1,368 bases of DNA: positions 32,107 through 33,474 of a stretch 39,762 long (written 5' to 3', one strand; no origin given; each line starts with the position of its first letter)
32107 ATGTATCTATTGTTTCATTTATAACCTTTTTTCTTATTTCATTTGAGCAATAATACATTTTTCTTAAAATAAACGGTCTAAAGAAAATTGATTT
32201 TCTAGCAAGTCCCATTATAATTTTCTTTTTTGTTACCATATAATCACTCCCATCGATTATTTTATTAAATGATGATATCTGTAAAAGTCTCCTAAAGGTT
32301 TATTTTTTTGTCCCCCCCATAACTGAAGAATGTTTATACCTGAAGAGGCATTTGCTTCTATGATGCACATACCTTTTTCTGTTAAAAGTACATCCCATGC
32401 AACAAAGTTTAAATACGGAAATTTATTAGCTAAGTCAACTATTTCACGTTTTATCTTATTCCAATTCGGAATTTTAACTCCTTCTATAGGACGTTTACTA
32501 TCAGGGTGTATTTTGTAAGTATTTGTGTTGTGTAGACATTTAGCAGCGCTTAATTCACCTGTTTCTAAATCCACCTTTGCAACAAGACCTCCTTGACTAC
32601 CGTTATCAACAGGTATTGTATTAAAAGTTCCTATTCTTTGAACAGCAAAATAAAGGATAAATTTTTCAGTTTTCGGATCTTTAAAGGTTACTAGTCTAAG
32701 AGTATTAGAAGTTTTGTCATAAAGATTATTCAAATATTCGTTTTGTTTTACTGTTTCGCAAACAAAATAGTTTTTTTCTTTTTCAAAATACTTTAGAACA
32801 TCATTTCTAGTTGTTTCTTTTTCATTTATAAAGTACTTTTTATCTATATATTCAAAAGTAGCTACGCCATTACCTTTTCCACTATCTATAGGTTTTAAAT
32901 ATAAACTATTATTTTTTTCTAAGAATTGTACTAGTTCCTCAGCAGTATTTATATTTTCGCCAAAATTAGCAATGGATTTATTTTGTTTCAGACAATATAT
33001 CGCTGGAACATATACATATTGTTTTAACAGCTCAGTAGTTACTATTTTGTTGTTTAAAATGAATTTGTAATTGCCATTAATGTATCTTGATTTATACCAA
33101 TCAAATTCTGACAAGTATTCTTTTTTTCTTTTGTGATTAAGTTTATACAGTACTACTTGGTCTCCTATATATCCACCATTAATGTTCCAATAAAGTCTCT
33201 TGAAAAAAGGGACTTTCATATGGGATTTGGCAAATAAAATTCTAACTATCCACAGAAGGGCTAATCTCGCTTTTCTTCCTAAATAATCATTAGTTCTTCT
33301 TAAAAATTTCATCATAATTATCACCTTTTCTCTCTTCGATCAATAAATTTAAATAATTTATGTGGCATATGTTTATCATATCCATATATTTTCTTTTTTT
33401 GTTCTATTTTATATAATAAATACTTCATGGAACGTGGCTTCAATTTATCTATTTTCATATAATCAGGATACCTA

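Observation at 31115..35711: Three tandem sugar-transfer-associated ATP-grasp ligase genes at the head of a ribitol-teichoic-acid-type locus: candidate cytoplasmic amino-acyl/acyl decoration system for a wall glycopolymer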

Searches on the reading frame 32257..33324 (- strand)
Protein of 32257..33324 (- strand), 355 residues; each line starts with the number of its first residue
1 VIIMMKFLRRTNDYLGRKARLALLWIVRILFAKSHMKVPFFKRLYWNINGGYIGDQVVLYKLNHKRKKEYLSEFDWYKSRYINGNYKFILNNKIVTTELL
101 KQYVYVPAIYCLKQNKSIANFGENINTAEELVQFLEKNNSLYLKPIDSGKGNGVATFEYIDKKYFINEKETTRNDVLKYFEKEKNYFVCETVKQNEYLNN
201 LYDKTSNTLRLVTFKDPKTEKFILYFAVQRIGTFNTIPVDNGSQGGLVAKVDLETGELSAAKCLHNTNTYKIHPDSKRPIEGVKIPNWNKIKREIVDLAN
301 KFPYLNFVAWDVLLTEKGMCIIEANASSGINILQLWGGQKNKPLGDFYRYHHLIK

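Call 4: search_protein_families(library=pfam, proteins=[window:32257-33324:-], max_evalue=0.01)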
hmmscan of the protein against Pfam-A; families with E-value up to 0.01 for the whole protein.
window:32257-33324:- (355 aa): 2 families
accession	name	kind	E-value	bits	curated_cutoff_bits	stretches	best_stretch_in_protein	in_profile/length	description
PF14397.11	ATPgrasp_ST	-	1.9e-42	145.8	31.4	1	77-337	6-265/278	Sugar-transfer associated ATP-grasp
PF14398.11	ATPgrasp_YheCD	-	1.4e-06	28.2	26.8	1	123-197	33-108/255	YheC/D like ATP-grasp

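Call 11: search_protein_families(library=ncbifam, proteins=[window:32257-33324:-], max_evalue=0.001)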
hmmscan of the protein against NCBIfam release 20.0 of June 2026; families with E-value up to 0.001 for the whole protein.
window:32257-33324:- (355 aa): 1 family
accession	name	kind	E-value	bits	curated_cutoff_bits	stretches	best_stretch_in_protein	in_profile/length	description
TIGR02291.1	rimK_rel_E_lig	hypoth_equivalog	1.1e-09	37.7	314.2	1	227-332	171-274/317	alpha-L-glutamate ligase-like protein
